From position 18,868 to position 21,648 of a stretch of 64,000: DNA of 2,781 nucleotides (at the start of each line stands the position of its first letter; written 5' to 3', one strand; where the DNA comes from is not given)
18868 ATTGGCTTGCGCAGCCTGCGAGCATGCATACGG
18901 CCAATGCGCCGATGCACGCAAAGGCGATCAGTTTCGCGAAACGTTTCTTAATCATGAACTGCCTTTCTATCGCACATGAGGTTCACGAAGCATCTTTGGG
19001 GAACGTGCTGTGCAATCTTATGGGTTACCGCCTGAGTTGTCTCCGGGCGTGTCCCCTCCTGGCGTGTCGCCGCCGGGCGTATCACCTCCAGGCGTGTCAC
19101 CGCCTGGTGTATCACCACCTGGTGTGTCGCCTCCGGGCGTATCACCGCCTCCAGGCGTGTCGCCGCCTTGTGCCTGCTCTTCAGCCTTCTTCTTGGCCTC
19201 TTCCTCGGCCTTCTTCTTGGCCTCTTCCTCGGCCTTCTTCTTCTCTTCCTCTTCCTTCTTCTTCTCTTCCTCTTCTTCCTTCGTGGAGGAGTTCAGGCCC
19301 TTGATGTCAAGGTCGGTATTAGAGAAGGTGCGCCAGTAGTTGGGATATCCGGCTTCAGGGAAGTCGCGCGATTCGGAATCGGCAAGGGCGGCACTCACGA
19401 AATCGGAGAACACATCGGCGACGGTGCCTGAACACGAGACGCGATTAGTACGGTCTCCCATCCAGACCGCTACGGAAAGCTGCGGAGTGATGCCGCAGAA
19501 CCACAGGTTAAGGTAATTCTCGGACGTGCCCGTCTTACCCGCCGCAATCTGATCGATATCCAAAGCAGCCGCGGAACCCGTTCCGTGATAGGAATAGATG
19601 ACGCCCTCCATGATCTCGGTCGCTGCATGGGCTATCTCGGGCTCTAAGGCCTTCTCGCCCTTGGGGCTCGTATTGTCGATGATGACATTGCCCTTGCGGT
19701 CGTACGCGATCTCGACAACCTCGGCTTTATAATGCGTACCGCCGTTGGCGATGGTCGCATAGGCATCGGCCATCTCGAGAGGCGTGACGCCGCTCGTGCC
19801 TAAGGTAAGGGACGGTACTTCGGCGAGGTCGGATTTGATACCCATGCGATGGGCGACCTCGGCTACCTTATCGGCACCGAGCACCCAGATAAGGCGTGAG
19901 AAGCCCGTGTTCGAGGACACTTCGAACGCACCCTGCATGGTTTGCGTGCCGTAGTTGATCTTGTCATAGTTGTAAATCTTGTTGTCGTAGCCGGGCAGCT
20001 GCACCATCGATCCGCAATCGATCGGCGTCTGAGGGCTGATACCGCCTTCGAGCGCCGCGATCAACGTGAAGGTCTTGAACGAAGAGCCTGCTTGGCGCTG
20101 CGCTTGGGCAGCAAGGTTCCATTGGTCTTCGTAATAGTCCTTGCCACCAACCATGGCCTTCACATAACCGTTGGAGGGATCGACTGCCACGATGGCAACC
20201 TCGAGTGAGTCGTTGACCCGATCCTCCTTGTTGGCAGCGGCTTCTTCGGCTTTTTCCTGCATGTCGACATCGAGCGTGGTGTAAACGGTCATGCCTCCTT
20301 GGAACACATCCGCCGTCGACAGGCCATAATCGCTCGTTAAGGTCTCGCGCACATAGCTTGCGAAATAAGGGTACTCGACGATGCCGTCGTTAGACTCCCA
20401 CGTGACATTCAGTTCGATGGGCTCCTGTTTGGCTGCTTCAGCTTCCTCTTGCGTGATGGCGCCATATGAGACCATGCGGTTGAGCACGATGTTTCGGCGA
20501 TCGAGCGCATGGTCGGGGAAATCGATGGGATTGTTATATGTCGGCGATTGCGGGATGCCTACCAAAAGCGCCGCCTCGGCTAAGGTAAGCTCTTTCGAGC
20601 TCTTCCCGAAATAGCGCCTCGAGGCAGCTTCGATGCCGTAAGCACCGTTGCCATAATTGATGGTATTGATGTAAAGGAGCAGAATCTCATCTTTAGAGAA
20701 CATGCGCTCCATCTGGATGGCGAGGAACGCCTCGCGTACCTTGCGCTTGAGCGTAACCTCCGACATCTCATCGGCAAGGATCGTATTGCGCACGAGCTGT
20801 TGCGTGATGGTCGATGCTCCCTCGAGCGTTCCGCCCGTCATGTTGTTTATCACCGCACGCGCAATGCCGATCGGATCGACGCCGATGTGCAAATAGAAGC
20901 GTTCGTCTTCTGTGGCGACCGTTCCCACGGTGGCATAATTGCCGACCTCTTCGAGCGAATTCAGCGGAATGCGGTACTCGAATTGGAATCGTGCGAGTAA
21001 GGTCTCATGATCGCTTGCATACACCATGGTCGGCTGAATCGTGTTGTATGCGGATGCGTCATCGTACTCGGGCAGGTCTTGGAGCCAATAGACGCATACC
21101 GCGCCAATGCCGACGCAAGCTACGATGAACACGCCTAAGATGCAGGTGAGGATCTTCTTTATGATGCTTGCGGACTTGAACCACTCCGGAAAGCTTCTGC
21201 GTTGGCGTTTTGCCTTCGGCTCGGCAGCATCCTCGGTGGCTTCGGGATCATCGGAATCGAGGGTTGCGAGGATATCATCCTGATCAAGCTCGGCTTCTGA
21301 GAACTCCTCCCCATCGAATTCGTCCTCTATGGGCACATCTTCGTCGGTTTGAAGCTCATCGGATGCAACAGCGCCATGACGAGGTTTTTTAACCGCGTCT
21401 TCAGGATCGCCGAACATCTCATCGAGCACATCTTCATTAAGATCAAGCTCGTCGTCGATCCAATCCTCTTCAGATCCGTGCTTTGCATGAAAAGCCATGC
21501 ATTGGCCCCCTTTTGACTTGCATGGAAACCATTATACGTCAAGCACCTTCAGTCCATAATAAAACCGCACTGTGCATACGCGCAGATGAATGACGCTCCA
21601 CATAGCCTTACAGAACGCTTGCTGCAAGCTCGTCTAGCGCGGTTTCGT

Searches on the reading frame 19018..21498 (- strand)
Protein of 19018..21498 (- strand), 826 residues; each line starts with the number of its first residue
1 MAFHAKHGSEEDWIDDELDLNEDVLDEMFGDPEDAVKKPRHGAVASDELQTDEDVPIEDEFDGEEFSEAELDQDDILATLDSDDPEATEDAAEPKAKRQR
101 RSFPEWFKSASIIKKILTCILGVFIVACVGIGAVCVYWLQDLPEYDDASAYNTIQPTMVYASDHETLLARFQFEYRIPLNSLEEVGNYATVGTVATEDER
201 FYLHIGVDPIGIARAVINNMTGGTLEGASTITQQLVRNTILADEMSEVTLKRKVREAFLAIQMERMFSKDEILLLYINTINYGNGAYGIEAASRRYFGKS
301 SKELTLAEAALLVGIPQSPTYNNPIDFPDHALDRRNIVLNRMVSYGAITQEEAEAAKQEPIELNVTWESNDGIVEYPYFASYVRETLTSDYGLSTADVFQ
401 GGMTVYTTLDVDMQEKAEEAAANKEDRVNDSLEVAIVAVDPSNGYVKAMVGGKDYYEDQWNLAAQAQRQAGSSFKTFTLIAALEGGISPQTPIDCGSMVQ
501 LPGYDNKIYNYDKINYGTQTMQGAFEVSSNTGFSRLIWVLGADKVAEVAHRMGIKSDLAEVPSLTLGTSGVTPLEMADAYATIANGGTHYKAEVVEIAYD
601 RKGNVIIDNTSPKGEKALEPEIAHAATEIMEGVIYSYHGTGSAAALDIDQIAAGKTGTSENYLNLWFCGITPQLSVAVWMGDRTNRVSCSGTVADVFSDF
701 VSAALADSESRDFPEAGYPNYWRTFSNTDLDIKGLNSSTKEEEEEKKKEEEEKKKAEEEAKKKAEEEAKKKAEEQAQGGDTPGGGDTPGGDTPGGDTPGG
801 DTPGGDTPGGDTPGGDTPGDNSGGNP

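Call 40: find_encoding_contigs(protein=window:19018-21498:-, flank=10000, max_places=1)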
Protein window:19018-21498:- (826 aa): 5 contigs read that carry it; 1 place shown.
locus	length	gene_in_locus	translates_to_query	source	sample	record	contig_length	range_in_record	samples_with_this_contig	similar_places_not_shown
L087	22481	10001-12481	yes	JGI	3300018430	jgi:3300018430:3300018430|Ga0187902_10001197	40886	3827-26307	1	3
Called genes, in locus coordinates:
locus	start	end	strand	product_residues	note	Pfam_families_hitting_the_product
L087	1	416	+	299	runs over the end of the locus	-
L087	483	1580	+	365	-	PF02912:Phe_tRNA-synt_N, PF01409:tRNA-synt_2d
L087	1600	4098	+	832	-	PF01588:tRNA_bind, PF03483:B3_4, PF03484:B5, PF17759:tRNA_synthFbeta, PF03147:FDX-ACB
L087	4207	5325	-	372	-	PF16403:Bact_surface_Ig-like, PF01522:Polysacc_deac_1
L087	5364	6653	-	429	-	PF00953:Glycos_transf_4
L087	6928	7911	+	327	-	PF00535:Glycos_transf_2, PF13641:Glyco_tranf_2_3 (faint)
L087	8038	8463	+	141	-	PF01316:Arg_repressor, PF02863:Arg_repressor_C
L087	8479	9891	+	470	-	PF00206:Lyase_1, PF14698:ASL_C2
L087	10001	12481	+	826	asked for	-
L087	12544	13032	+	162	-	-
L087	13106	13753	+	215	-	PF02525:Flavodoxin_2, PF03358:FMN_red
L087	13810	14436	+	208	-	PF03358:FMN_red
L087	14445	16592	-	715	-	PF00912:Transgly, PF00905:Transpeptidase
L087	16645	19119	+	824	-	PF01136:Peptidase_U32, PF12392:DUF3656, PF01136:Peptidase_U32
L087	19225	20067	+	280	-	PF00456:Transketolase_N, PF13292:DXP_synthase_N, PF09364:XFP_N (weak), PF00676:E1_dh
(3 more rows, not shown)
